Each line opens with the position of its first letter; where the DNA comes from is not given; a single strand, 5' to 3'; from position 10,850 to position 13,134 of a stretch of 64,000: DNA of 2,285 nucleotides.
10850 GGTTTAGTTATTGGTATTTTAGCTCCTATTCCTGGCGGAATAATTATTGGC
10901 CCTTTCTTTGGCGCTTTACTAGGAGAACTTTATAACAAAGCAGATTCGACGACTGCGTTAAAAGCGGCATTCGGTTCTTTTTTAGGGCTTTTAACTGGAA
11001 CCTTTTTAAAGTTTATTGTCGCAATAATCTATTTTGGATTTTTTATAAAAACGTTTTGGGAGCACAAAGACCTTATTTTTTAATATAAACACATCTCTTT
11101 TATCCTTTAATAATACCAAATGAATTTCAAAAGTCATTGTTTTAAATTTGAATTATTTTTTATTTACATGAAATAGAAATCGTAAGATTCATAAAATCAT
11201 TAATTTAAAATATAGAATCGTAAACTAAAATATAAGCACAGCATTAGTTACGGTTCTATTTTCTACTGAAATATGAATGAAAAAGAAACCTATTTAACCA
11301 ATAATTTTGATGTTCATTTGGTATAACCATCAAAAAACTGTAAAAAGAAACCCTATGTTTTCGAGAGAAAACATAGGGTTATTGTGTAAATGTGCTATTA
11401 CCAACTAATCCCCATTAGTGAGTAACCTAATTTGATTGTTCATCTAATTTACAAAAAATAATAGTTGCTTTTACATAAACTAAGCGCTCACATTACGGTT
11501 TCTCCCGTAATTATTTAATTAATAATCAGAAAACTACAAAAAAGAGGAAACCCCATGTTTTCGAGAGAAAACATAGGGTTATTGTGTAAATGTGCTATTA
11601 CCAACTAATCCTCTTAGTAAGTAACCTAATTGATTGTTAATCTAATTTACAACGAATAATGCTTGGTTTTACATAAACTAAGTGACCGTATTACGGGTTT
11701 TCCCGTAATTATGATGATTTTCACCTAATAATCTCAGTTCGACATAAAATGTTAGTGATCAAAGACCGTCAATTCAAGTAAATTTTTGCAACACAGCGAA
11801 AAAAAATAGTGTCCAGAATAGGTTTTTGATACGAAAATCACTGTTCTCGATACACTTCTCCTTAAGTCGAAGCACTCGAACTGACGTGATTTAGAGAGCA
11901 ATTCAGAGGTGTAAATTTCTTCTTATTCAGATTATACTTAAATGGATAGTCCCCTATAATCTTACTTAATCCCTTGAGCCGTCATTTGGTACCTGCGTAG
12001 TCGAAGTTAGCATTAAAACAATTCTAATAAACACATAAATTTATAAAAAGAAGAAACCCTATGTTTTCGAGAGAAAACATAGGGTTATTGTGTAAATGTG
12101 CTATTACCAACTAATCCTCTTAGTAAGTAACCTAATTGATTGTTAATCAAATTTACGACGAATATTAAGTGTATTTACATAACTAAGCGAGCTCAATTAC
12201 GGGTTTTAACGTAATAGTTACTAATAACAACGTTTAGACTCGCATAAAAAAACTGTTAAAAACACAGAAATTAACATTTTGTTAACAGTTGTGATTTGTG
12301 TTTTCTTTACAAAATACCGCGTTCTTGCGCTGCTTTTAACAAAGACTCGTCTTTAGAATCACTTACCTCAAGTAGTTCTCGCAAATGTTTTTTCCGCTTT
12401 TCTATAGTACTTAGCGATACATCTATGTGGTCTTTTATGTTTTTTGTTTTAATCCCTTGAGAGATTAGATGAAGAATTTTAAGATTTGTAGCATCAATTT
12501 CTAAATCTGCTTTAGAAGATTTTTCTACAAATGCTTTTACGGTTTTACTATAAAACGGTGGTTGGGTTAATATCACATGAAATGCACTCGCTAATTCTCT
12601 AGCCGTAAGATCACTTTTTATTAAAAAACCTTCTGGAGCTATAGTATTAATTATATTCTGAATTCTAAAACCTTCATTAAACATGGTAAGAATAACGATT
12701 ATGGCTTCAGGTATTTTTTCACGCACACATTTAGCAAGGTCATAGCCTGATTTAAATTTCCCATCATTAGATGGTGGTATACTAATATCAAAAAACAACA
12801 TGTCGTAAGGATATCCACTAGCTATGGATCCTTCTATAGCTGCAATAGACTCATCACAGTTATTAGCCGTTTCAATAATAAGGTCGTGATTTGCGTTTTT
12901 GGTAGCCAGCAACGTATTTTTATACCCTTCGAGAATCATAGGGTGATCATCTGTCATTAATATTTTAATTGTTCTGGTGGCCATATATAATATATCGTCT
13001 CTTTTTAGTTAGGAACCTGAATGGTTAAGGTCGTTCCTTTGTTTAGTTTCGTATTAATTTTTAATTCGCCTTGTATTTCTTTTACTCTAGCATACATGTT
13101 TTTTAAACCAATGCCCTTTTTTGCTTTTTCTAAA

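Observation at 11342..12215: Three tandem paralogous terminator-bearing sRNA-like units in a 1.2-kb gene-free gap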

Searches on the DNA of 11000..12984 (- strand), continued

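Call 69: search_with_rna_model(model_id=R1, sources=[L129, L130, L131, L132, L133, L134], max_evalue=0.01, show_alignments=6)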
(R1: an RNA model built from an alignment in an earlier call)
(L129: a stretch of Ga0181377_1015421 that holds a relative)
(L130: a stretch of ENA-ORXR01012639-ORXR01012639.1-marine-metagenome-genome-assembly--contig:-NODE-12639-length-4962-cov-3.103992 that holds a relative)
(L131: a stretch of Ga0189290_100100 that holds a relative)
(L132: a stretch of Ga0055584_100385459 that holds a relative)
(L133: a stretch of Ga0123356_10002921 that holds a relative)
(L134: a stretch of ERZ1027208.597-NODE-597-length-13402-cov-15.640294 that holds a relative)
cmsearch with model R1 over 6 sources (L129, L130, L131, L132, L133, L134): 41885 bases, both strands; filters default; matches with E-value up to 0.01: 5.
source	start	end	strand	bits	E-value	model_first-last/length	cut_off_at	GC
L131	3209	3324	-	78.3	1e-12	1-104/104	no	0.31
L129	272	384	-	76.7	2e-12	1-104/104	no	0.29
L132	237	351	-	64.3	5.1e-10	1-104/104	no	0.28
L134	11947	12066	-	62.6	1.1e-09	1-104/104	no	0.3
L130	4421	4536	+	52.7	8.6e-08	1-104/104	no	0.26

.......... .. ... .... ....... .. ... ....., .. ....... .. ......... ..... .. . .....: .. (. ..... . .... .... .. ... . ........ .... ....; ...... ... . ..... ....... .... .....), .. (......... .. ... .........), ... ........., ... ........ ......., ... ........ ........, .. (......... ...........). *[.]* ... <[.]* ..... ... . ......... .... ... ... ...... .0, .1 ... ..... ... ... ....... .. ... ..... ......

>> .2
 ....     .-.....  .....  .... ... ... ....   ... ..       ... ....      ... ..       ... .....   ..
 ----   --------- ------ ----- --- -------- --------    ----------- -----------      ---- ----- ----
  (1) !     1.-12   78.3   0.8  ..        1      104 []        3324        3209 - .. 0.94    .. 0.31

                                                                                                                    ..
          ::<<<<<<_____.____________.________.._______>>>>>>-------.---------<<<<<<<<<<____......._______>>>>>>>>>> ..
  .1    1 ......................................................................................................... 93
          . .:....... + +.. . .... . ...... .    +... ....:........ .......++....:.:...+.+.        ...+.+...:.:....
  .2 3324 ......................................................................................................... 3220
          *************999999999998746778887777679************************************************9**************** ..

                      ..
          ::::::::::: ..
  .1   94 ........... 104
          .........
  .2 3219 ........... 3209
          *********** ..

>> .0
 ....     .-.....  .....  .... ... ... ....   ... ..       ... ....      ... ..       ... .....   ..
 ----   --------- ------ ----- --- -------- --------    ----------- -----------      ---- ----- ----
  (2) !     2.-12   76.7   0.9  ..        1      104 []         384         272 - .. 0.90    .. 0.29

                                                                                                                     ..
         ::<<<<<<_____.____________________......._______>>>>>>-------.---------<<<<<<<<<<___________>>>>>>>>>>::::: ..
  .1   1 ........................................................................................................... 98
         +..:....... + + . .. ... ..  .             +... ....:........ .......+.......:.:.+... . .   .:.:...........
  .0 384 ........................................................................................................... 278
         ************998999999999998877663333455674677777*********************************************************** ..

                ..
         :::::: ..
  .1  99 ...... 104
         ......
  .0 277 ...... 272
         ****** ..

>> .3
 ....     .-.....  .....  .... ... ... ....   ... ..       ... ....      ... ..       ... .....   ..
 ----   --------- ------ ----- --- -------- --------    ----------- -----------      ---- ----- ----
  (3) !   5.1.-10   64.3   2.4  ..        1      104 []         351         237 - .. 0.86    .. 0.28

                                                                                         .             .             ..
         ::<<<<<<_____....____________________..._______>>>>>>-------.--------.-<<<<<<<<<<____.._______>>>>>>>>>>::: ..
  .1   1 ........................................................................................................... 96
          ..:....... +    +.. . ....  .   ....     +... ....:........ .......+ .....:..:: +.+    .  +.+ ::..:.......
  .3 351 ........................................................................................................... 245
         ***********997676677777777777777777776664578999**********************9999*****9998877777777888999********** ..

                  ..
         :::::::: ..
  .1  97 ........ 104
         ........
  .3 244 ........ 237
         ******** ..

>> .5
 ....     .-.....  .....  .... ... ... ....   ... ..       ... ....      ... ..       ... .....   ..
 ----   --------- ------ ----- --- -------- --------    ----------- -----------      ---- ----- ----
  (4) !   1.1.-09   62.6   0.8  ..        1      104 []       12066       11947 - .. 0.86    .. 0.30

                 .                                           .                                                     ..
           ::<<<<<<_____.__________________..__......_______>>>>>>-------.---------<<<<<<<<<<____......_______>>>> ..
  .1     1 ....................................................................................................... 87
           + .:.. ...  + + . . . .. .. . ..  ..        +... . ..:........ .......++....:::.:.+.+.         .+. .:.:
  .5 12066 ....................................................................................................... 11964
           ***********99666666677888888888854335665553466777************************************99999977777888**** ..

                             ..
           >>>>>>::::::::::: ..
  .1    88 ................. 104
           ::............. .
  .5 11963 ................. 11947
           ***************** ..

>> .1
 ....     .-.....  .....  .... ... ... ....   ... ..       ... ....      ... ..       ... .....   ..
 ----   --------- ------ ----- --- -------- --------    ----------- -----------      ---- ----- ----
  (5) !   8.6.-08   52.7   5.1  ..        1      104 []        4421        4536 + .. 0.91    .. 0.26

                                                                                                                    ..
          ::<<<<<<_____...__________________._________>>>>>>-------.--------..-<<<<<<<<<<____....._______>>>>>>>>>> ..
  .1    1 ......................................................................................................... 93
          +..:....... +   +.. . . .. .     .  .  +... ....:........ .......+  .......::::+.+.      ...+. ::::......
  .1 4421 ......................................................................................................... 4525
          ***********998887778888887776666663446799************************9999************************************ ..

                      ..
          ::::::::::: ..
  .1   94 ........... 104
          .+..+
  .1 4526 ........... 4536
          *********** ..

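Call 77: search_dna_similar(query=window:12044-12215:-, collection=plasmids, mode=distant, max_rows=5)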
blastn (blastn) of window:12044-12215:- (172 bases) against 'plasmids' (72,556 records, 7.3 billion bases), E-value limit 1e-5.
No match.

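Call 78: search_dna_similar(query=window:12044-12215:-, collection=phages, mode=distant, max_rows=5)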
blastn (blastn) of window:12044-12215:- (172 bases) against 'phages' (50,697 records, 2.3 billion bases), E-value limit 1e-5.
No match.
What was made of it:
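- On Dispersed mobile repeat (MITE/REP): There are no plasmid or phage matches (calls 77, 78).
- Tried and rejected: No match (calls 77, 78).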
